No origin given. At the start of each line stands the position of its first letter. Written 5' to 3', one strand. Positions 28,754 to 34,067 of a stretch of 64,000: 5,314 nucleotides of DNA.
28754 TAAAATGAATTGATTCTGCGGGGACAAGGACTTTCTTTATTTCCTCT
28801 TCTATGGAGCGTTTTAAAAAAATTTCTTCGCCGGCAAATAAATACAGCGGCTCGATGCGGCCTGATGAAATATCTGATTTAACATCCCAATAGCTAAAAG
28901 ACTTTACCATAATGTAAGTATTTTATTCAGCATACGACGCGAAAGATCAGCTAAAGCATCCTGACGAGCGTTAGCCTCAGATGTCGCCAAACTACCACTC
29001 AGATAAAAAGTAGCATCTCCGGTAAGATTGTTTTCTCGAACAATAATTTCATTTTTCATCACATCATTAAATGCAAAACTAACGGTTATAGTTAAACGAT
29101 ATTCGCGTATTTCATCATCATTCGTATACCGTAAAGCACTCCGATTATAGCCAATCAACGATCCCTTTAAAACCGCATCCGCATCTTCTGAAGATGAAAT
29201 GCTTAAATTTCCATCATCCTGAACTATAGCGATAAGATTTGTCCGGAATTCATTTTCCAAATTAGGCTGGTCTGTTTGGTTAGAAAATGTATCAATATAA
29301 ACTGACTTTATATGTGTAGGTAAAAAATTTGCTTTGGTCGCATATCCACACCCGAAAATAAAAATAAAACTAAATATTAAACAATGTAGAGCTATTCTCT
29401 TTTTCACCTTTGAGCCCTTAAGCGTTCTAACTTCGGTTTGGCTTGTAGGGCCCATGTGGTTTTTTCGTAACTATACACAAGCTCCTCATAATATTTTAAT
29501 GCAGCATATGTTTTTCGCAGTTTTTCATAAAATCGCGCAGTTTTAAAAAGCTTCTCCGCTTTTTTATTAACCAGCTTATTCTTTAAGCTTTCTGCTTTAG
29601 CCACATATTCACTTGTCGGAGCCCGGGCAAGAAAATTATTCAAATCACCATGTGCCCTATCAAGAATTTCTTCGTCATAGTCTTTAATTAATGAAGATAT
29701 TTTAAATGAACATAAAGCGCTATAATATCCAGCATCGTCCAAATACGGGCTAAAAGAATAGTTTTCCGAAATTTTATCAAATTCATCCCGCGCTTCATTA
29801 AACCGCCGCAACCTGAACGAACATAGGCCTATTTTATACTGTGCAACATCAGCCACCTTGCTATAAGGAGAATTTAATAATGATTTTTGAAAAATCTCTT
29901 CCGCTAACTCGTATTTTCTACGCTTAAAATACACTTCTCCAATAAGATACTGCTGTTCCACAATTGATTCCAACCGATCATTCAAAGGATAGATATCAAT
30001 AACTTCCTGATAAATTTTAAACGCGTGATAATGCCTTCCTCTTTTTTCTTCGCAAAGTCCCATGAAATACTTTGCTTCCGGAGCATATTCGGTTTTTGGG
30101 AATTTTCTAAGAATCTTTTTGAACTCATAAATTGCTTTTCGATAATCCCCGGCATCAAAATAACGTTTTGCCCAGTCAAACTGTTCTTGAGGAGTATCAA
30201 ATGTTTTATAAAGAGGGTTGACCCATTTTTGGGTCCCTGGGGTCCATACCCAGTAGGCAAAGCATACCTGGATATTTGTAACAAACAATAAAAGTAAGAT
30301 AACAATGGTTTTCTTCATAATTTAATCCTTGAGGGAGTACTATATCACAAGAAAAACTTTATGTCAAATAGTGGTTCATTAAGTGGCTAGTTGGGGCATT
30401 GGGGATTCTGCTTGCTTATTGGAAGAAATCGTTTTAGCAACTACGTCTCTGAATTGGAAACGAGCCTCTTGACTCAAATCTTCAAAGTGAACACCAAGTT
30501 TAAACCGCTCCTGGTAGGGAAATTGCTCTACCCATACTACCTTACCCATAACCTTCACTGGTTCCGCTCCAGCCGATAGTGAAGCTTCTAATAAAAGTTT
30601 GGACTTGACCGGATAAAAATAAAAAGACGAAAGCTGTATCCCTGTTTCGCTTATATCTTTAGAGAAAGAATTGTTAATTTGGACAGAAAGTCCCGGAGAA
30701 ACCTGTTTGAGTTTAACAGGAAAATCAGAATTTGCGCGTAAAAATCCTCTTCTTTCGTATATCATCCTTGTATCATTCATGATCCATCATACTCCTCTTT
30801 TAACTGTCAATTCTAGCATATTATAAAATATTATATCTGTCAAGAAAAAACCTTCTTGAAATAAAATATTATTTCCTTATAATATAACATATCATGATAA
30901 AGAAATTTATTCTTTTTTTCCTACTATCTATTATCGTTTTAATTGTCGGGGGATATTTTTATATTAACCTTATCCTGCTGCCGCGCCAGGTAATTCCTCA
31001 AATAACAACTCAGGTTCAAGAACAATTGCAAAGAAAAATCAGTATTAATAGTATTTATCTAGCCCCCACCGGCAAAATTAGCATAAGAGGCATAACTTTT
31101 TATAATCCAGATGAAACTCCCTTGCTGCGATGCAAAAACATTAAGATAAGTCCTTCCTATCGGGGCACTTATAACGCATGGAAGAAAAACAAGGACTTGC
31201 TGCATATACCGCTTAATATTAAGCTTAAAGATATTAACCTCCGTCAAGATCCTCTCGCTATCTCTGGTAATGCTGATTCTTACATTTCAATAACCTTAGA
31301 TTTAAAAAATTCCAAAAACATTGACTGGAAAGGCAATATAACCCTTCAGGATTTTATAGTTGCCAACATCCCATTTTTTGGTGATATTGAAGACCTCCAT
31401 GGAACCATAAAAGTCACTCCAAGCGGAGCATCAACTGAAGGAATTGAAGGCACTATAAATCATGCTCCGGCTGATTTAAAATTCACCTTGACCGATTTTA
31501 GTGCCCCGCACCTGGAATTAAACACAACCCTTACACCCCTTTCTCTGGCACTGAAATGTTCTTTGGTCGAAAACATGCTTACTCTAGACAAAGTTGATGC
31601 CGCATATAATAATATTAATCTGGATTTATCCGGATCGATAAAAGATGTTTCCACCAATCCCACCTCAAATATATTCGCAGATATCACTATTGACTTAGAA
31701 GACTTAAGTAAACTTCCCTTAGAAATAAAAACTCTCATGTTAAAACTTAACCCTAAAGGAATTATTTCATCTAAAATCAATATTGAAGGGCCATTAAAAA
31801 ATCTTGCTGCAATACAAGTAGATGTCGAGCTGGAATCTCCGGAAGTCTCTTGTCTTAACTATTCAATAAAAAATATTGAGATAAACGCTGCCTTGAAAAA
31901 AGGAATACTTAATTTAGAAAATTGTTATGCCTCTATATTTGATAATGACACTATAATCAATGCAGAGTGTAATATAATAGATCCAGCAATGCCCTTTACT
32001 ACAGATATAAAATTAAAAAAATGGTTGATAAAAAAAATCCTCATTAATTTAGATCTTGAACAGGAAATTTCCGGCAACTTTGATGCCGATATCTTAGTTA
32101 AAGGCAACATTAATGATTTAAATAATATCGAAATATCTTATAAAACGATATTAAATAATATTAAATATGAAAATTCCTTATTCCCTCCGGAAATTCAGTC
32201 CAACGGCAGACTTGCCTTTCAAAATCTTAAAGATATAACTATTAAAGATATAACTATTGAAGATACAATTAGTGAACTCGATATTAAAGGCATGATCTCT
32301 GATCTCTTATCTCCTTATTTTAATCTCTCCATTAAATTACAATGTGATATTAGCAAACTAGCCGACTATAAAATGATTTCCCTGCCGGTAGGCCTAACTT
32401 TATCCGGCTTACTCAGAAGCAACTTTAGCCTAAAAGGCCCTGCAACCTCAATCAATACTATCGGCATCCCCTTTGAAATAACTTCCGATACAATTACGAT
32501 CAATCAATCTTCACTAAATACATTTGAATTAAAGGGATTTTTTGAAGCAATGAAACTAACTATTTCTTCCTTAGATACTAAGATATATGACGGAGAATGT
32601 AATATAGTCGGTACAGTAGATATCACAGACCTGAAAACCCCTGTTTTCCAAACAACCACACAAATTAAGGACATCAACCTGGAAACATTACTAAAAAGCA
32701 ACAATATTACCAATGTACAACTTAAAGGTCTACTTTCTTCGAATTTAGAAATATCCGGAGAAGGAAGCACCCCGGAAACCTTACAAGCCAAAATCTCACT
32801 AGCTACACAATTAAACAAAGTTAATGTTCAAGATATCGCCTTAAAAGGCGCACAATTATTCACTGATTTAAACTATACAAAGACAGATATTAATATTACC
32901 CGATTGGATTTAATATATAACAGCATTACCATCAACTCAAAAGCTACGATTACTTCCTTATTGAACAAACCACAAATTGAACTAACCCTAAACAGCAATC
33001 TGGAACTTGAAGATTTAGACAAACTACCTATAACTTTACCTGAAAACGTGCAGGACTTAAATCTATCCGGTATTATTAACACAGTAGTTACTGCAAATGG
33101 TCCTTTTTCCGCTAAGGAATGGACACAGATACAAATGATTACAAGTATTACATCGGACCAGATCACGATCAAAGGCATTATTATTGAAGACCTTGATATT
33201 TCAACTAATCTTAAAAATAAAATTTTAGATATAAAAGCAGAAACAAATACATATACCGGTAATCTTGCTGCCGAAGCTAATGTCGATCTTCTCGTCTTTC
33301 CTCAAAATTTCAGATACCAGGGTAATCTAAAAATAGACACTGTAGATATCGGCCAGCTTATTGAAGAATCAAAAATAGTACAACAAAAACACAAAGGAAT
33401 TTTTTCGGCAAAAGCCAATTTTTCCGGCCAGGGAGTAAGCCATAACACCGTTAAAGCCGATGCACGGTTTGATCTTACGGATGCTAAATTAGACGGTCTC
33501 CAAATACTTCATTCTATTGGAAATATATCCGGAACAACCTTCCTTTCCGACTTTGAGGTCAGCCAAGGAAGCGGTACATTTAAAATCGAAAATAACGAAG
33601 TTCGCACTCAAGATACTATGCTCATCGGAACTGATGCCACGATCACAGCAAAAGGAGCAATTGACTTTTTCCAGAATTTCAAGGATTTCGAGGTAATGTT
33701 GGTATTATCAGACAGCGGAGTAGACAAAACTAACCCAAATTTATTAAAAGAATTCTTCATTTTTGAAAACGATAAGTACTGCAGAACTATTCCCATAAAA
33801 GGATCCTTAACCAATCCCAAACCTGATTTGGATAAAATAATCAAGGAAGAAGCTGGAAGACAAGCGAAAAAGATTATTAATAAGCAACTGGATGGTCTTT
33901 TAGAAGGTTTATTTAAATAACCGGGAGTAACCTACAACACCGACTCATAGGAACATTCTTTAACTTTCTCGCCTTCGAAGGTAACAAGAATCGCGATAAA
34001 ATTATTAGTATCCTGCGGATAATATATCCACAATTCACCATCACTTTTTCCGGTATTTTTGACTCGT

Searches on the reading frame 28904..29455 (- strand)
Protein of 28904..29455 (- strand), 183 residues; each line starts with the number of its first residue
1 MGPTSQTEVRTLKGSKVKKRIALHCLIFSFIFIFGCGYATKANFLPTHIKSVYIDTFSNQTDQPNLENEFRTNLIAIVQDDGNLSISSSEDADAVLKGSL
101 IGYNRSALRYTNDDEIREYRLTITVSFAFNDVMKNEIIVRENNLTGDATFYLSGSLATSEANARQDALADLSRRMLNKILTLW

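Call 60: search_protein_families(library=pfam, proteins=[window:28904-29455:-], max_evalue=0.01)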
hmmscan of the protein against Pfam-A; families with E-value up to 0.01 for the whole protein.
window:28904-29455:- (183 aa): 1 family
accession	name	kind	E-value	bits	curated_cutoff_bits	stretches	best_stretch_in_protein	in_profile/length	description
PF04390.17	LptE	-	1.2e-15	58.7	23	1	49-179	1-114/118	Lipopolysaccharide-assembly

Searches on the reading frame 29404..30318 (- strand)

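Call 60: search_protein_families(library=pfam, proteins=[window:29404-30318:-], max_evalue=0.01)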
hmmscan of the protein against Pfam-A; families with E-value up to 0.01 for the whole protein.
window:29404-30318:- (304 aa): 11 families
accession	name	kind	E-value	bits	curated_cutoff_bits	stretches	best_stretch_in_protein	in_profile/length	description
PF07719.23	TPR_2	-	3e-16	58.6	27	1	46-75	4-33/34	Tetratricopeptide repeat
PF13174.12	TPR_6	-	8.9e-16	57.8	26.3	0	159-188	2-31/33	Tetratricopeptide repeat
PF13525.12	YfiO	-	6.1e-14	52.7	25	2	121-290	6-177/203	Outer membrane lipoprotein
PF13432.12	TPR_16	-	8.8e-13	48.9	32.7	2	47-112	1-63/65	Tetratricopeptide repeat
PF13428.12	TPR_14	-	1.4e-10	41.2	23.5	0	43-76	1-34/44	Tetratricopeptide repeat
PF00515.34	TPR_1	-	6.7e-10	38.8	27.8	1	123-148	4-29/34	Tetratricopeptide repeat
PF13424.12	TPR_12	-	2e-09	37.9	30.1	1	82-147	5-72/77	Tetratricopeptide repeat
PF13181.12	TPR_8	-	2.2e-07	31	25.7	0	124-148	5-29/34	Tetratricopeptide repeat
PF14559.12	TPR_19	-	1.3e-05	25.8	25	0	54-97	2-42/68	Tetratricopeptide repeat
PF12895.13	ANAPC3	-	2.3e-05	25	27.2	1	121-182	24-81/82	Anaphase-promoting complex, cyclosome, subunit 3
PF13512.12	TPR_18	-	0.00042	20.9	21.9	0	44-83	11-142/145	Tetratricopeptide repeat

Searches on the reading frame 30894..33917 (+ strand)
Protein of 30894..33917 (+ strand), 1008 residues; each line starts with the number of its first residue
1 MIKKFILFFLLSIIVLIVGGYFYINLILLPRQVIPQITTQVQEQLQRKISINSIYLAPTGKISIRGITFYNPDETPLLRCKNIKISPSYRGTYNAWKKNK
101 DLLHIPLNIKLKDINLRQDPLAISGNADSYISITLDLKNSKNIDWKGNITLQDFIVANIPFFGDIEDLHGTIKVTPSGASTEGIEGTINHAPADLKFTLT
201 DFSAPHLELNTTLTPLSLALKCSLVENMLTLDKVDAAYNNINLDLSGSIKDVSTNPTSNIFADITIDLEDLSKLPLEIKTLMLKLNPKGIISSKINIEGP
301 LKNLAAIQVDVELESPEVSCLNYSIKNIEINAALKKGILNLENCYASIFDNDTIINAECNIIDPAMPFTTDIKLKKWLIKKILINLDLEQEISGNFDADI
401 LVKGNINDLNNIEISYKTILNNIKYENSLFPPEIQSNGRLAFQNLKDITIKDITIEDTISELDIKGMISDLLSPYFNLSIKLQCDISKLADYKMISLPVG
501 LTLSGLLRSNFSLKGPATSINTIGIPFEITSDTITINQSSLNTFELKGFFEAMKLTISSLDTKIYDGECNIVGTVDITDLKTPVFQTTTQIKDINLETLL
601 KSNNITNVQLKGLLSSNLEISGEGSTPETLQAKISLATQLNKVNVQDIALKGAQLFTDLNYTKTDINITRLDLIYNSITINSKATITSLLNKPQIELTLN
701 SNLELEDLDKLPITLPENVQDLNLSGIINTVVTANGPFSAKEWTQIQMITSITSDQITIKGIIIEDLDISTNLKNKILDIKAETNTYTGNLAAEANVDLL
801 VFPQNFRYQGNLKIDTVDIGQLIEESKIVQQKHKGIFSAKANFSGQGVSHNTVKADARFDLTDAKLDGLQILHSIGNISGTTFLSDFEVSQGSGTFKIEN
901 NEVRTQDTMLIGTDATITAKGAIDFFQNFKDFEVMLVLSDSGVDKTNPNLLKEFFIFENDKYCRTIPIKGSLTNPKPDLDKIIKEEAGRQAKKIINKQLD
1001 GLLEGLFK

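Call 60: search_protein_families(library=pfam, proteins=[window:30894-33917:+], max_evalue=0.01)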
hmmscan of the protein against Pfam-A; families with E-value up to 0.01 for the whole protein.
window:30894-33917:+ (1008 aa): 1 family
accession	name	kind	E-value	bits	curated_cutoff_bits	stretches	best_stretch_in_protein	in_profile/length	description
PF13116.12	YhdP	-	4.3e-08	32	46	1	882-934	1116-1168/1224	YhdP protein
